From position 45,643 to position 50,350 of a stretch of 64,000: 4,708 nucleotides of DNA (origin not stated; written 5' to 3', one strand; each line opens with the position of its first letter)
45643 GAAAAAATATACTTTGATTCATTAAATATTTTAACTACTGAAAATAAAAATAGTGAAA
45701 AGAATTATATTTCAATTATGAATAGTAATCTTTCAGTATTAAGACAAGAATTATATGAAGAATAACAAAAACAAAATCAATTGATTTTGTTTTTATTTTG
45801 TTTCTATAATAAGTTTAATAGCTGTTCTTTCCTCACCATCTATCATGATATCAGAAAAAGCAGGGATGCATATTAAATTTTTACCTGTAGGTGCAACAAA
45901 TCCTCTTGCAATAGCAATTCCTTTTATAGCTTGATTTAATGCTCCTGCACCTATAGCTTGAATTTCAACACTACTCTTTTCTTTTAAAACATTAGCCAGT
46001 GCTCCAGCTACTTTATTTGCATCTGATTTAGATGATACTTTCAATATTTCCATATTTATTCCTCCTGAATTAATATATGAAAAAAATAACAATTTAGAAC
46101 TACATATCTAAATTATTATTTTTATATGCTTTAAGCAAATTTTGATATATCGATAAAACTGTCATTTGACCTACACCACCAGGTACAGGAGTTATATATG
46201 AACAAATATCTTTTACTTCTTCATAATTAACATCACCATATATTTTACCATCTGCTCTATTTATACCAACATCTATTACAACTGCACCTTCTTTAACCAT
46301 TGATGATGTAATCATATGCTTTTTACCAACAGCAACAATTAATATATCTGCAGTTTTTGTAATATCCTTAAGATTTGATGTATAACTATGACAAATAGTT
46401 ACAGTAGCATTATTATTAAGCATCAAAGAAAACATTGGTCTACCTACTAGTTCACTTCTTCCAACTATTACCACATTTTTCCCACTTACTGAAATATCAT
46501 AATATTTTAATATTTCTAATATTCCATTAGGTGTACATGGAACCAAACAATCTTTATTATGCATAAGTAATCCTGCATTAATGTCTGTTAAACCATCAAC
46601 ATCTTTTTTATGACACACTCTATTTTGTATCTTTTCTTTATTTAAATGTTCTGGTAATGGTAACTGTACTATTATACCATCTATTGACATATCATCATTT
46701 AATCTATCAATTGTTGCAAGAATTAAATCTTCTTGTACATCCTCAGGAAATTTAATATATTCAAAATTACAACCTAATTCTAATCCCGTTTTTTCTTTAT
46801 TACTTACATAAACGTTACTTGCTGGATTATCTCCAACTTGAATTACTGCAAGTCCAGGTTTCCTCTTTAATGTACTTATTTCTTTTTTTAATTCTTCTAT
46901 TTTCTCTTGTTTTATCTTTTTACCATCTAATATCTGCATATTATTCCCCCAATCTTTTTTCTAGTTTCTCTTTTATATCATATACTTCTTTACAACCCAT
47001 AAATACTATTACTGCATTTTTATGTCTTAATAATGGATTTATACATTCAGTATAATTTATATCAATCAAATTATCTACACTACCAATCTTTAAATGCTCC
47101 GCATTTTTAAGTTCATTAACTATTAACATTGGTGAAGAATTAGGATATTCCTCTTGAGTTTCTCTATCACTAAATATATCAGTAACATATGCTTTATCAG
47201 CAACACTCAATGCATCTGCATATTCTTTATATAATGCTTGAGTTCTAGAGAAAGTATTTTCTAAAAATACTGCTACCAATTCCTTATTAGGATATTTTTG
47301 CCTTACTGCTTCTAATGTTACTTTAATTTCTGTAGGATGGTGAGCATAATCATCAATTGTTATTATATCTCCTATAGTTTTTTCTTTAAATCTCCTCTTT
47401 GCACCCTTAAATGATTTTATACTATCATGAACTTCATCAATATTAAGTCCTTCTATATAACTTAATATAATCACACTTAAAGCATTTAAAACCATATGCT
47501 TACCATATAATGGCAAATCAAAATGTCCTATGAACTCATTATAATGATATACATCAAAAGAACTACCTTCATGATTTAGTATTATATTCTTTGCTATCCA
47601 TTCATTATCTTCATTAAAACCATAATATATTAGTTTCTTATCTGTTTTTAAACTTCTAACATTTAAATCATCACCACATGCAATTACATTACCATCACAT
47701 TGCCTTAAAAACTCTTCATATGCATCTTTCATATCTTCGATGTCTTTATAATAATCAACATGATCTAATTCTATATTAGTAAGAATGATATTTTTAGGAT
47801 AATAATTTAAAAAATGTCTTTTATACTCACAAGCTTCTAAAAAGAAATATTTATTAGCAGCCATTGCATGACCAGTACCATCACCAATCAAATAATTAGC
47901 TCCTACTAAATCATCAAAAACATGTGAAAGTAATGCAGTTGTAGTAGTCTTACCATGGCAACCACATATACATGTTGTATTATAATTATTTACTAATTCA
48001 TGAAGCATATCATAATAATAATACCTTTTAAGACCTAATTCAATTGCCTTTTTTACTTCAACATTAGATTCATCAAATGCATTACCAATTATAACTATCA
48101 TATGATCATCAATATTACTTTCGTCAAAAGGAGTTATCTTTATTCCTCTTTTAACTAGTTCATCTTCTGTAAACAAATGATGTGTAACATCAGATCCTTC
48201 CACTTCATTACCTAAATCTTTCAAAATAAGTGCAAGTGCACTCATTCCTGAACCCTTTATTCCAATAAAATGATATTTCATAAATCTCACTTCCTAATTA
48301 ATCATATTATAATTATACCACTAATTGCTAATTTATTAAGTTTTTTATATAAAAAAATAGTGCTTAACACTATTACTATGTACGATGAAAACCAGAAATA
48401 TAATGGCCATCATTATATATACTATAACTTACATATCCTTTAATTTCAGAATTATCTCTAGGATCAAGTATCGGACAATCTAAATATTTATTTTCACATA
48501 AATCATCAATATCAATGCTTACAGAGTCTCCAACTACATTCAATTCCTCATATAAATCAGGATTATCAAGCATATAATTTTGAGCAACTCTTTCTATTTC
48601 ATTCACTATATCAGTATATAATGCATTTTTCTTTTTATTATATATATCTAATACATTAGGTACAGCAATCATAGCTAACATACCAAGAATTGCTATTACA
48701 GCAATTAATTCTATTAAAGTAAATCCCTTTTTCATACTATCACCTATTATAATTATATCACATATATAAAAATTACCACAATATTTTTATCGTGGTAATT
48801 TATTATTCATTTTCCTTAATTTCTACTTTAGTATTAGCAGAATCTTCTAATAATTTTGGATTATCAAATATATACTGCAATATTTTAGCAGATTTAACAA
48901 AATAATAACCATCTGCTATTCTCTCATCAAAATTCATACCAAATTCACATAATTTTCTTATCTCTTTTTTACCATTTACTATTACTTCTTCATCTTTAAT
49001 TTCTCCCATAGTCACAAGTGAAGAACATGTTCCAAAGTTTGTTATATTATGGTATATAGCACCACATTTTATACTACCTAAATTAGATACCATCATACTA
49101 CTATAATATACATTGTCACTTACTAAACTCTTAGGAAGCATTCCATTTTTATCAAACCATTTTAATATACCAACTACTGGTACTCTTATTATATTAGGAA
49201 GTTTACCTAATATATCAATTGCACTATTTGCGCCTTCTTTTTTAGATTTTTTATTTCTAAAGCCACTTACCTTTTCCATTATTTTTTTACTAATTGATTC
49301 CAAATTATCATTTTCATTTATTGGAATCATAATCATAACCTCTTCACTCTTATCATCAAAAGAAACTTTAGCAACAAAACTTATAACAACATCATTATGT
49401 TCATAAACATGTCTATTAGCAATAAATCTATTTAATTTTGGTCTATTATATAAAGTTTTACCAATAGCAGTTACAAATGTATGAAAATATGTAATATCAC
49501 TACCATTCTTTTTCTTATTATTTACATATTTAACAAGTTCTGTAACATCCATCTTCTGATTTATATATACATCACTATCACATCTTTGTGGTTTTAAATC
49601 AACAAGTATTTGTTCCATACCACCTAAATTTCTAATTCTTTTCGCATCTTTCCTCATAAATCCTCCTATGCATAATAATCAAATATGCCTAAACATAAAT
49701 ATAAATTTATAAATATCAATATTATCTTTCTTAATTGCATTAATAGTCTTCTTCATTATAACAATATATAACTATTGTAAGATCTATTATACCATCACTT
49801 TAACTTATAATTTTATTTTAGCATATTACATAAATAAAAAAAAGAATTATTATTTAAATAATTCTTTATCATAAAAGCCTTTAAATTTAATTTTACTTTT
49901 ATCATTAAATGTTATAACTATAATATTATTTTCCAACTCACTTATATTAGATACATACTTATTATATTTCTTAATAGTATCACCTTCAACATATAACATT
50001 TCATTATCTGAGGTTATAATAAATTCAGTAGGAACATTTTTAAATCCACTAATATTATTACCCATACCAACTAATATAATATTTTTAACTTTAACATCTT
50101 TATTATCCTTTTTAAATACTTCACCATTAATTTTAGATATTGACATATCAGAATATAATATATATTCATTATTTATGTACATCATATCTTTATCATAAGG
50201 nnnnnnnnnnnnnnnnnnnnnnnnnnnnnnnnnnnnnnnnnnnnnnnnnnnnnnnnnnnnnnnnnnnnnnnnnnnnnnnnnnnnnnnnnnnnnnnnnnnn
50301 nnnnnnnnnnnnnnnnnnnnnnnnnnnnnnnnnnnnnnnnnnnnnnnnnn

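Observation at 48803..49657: Stand-alone E2 acyltransferase catalytic-domain homolog with the catalytic His replaced by Glu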

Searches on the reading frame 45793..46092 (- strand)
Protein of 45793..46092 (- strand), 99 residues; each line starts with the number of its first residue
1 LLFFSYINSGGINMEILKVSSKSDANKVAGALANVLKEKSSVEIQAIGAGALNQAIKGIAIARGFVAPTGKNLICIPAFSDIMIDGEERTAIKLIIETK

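Call 14: search_protein_families(library=pfam, proteins=[window:45793-46092:-], max_evalue=0.01)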
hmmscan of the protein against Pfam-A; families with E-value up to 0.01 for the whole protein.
window:45793-46092:- (99 aa): 1 family
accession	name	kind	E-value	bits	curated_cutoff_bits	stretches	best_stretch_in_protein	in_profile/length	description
PF04232.17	SpoVS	-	8.9e-37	125.2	24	1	15-96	1-82/83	Stage V sporulation protein S (SpoVS)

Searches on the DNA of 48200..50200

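Call 89: search_rna_families(source=window, start=48200, end=50200, threshold=evalue, max_evalue=1)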
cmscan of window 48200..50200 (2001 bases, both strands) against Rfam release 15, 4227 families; matches with E-value up to 1: 0.
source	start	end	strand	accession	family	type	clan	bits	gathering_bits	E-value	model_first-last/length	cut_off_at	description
